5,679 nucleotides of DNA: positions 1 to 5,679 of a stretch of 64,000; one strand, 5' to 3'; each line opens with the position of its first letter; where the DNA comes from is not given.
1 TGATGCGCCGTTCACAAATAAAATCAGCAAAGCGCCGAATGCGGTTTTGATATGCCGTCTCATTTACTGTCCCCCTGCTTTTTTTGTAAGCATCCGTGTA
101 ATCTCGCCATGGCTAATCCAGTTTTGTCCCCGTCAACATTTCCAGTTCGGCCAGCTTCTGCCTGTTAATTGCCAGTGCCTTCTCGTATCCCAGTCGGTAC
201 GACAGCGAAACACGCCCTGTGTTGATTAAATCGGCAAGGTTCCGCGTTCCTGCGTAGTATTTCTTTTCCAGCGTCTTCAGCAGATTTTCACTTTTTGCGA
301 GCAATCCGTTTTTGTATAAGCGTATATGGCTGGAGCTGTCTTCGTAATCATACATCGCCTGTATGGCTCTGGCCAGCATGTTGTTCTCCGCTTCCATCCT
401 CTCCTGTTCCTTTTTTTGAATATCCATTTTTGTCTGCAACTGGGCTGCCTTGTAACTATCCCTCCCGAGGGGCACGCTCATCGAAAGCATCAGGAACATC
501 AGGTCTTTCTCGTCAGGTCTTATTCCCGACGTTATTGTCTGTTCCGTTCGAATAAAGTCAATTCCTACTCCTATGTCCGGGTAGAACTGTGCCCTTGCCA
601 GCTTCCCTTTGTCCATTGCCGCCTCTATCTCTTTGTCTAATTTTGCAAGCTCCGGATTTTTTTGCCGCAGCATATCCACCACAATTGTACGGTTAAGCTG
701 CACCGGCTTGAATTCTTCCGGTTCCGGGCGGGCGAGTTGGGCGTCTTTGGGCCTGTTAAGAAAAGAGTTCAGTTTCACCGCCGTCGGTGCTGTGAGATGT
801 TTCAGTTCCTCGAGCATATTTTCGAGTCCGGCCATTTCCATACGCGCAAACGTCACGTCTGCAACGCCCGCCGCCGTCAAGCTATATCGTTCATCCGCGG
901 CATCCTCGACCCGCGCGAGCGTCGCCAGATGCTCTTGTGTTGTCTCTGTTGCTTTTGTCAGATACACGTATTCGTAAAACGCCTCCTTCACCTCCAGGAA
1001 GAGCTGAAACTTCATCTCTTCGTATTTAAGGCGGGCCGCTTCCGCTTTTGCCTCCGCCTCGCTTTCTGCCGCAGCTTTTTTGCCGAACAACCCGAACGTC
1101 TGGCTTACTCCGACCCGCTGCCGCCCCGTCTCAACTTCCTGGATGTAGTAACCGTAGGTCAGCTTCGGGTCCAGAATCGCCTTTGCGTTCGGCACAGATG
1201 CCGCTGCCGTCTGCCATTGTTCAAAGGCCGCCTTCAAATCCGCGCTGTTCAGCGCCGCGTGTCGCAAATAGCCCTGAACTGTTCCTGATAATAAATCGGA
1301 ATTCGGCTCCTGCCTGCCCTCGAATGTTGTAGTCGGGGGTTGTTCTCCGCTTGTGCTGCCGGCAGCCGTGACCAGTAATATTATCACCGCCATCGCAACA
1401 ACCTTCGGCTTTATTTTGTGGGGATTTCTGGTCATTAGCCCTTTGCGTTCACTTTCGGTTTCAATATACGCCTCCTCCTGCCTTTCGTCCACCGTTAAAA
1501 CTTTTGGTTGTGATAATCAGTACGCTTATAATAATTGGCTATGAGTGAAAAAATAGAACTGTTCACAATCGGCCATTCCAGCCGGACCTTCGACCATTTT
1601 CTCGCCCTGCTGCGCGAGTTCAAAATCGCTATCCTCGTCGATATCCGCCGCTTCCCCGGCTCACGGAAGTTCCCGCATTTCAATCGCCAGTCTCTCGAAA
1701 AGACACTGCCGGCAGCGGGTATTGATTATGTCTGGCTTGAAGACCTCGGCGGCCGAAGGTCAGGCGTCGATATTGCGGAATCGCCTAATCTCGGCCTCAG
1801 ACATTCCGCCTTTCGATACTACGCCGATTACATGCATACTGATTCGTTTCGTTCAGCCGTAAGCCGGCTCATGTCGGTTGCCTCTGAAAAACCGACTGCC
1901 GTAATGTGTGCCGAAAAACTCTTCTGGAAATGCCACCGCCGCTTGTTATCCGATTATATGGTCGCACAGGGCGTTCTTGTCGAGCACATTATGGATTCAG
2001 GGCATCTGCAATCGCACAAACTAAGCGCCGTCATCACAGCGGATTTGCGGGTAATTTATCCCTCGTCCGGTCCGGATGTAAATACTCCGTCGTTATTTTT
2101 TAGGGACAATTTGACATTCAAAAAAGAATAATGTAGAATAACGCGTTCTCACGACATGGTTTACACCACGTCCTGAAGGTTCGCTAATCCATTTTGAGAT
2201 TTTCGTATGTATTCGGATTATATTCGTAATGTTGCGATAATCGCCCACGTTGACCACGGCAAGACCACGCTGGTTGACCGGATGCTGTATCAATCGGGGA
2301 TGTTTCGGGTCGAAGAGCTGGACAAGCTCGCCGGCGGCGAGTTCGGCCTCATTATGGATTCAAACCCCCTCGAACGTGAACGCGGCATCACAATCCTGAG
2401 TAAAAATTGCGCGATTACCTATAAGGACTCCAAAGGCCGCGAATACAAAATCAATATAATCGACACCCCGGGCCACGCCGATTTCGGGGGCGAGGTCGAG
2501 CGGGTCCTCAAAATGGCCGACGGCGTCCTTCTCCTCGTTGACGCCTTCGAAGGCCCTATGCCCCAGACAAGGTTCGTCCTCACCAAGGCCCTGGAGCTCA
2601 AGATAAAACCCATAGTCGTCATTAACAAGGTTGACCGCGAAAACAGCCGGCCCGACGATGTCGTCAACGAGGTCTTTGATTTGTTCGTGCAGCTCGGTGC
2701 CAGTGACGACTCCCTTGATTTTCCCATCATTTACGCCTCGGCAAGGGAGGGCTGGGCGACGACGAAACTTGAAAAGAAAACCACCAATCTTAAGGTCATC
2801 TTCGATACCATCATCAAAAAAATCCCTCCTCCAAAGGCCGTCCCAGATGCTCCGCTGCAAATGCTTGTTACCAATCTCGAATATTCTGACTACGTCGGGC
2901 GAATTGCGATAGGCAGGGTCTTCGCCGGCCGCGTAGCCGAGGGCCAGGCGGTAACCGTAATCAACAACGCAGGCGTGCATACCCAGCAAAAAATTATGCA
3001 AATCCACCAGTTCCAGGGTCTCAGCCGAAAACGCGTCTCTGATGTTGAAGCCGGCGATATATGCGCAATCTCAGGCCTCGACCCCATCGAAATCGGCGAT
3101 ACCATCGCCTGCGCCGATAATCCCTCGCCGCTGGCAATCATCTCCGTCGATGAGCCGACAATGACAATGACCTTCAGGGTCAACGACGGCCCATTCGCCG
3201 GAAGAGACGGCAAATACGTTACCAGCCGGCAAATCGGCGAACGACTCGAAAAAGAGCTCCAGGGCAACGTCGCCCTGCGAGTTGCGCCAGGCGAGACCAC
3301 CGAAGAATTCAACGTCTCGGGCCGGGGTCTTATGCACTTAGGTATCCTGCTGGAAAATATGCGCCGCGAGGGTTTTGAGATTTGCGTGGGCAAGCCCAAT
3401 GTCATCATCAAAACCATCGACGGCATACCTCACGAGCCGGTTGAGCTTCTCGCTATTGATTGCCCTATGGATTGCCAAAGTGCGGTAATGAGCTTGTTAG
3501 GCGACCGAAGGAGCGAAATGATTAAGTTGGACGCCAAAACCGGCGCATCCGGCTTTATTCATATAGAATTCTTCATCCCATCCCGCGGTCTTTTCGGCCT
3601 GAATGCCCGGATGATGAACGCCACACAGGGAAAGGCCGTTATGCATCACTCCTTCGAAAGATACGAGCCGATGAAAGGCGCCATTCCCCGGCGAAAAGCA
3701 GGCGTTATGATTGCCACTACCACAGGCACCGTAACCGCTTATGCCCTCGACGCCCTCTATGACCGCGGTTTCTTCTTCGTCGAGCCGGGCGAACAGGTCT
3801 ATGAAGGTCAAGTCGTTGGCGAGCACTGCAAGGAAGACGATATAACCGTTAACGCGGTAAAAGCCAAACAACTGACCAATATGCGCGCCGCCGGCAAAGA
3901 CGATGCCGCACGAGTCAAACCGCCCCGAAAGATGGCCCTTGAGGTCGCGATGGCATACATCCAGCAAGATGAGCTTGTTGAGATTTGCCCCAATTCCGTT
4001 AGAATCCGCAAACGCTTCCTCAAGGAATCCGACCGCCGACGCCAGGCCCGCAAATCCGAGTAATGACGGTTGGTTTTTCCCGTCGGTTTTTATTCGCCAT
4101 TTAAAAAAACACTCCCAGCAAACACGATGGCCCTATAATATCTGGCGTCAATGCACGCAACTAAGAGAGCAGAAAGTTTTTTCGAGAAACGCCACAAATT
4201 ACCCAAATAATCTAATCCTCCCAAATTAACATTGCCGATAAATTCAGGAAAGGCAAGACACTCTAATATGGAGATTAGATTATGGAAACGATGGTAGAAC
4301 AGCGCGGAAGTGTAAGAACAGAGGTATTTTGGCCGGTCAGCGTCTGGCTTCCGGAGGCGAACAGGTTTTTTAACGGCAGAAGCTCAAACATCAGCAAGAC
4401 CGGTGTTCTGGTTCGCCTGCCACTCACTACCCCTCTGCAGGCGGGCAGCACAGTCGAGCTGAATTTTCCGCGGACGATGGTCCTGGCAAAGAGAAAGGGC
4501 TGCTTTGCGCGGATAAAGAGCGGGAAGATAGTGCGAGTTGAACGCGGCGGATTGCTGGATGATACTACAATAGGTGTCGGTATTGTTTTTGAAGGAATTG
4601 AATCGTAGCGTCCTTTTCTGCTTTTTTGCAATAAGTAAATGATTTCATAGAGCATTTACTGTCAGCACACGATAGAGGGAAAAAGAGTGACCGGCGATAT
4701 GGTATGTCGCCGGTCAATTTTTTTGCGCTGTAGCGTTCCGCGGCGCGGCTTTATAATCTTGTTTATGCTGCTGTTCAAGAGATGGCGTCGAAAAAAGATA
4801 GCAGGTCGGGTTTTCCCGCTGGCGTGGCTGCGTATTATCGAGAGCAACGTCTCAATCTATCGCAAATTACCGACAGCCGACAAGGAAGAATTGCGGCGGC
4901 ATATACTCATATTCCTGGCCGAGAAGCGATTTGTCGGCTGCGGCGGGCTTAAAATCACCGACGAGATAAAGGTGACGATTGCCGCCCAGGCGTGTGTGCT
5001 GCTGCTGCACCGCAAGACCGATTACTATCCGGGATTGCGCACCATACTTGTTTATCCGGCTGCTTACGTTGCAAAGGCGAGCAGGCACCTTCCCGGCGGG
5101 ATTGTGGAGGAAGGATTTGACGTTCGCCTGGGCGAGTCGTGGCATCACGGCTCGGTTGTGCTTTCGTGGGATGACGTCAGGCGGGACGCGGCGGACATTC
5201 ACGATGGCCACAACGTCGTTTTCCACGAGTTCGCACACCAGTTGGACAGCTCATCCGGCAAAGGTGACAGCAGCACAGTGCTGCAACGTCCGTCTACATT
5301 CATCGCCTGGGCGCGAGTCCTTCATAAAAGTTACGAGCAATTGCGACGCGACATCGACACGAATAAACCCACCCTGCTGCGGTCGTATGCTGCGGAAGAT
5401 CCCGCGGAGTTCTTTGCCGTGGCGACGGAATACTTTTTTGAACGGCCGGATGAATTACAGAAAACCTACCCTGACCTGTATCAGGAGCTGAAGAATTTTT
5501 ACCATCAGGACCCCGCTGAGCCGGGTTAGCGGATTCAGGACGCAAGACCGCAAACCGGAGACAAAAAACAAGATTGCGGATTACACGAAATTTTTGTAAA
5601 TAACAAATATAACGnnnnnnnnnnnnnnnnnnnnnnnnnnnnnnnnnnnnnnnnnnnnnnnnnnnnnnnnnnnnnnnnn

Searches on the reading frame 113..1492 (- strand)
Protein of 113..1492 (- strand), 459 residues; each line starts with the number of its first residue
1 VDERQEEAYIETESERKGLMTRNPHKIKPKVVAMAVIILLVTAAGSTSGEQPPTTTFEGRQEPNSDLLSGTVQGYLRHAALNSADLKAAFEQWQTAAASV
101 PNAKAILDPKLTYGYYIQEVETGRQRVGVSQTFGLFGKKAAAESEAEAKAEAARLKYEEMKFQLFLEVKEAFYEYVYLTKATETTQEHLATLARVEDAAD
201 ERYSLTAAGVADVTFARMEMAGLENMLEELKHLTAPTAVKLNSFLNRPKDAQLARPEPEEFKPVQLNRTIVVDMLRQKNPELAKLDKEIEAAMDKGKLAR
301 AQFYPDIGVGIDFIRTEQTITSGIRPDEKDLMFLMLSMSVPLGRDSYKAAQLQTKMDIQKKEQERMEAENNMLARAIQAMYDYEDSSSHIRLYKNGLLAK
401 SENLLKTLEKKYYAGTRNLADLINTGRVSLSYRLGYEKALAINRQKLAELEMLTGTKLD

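Call 77: search_protein_families(library=pfam, proteins=[window:113-1492:-], max_evalue=0.00001)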
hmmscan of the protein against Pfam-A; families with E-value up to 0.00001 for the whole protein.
window:113-1492:- (459 aa): 1 family
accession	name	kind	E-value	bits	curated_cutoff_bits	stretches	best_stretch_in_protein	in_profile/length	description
PF02321.23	OEP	-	1.4e-32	113.5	22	2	76-229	5-170/187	Outer membrane efflux protein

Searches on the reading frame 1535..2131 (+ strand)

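Call 77: search_protein_families(library=pfam, proteins=[window:1535-2131:+], max_evalue=0.00001)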
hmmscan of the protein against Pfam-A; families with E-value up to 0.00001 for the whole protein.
window:1535-2131:+ (198 aa): 1 family
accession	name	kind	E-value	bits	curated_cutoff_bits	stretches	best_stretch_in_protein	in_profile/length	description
PF04343.18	DUF488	-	1.4e-30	106.9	22.2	1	20-142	3-121/121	Domain of unknown function DUF488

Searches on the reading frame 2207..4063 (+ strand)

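Call 77: search_protein_families(library=pfam, proteins=[window:2207-4063:+], max_evalue=0.00001)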
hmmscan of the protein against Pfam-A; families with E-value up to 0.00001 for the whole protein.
window:2207-4063:+ (618 aa): 5 families
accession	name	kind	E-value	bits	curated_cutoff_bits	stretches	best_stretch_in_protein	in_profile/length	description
PF00009.33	GTP_EFTU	-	3.2e-55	187.1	26.5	1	6-207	3-187/188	Elongation factor Tu GTP binding domain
PF21018.2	BipA_C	-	1.2e-43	147.8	23.8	1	499-606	2-109/110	TypA/BipA C-terminal domain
PF00679.30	EFG_C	-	1.3e-18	67.3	27.9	1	409-495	3-87/89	Elongation factor G C-terminus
PF03144.31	GTP_EFTU_D2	-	2.1e-11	44.5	30.3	1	231-301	1-73/73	Elongation factor Tu domain 2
PF22042.2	EF-G_D2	-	1.5e-10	41.5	27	1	217-300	2-81/84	Elongation factor G domain 2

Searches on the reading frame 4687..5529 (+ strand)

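Call 77: search_protein_families(library=pfam, proteins=[window:4687-5529:+], max_evalue=0.00001)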
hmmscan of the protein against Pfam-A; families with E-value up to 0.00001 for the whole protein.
window:4687-5529:+ (280 aa): 1 family
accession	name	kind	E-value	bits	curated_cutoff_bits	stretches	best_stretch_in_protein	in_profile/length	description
PF06167.18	Peptidase_M90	-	4.6e-88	295.3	26.2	1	31-273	2-243/243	Glucose-regulated metallo-peptidase M90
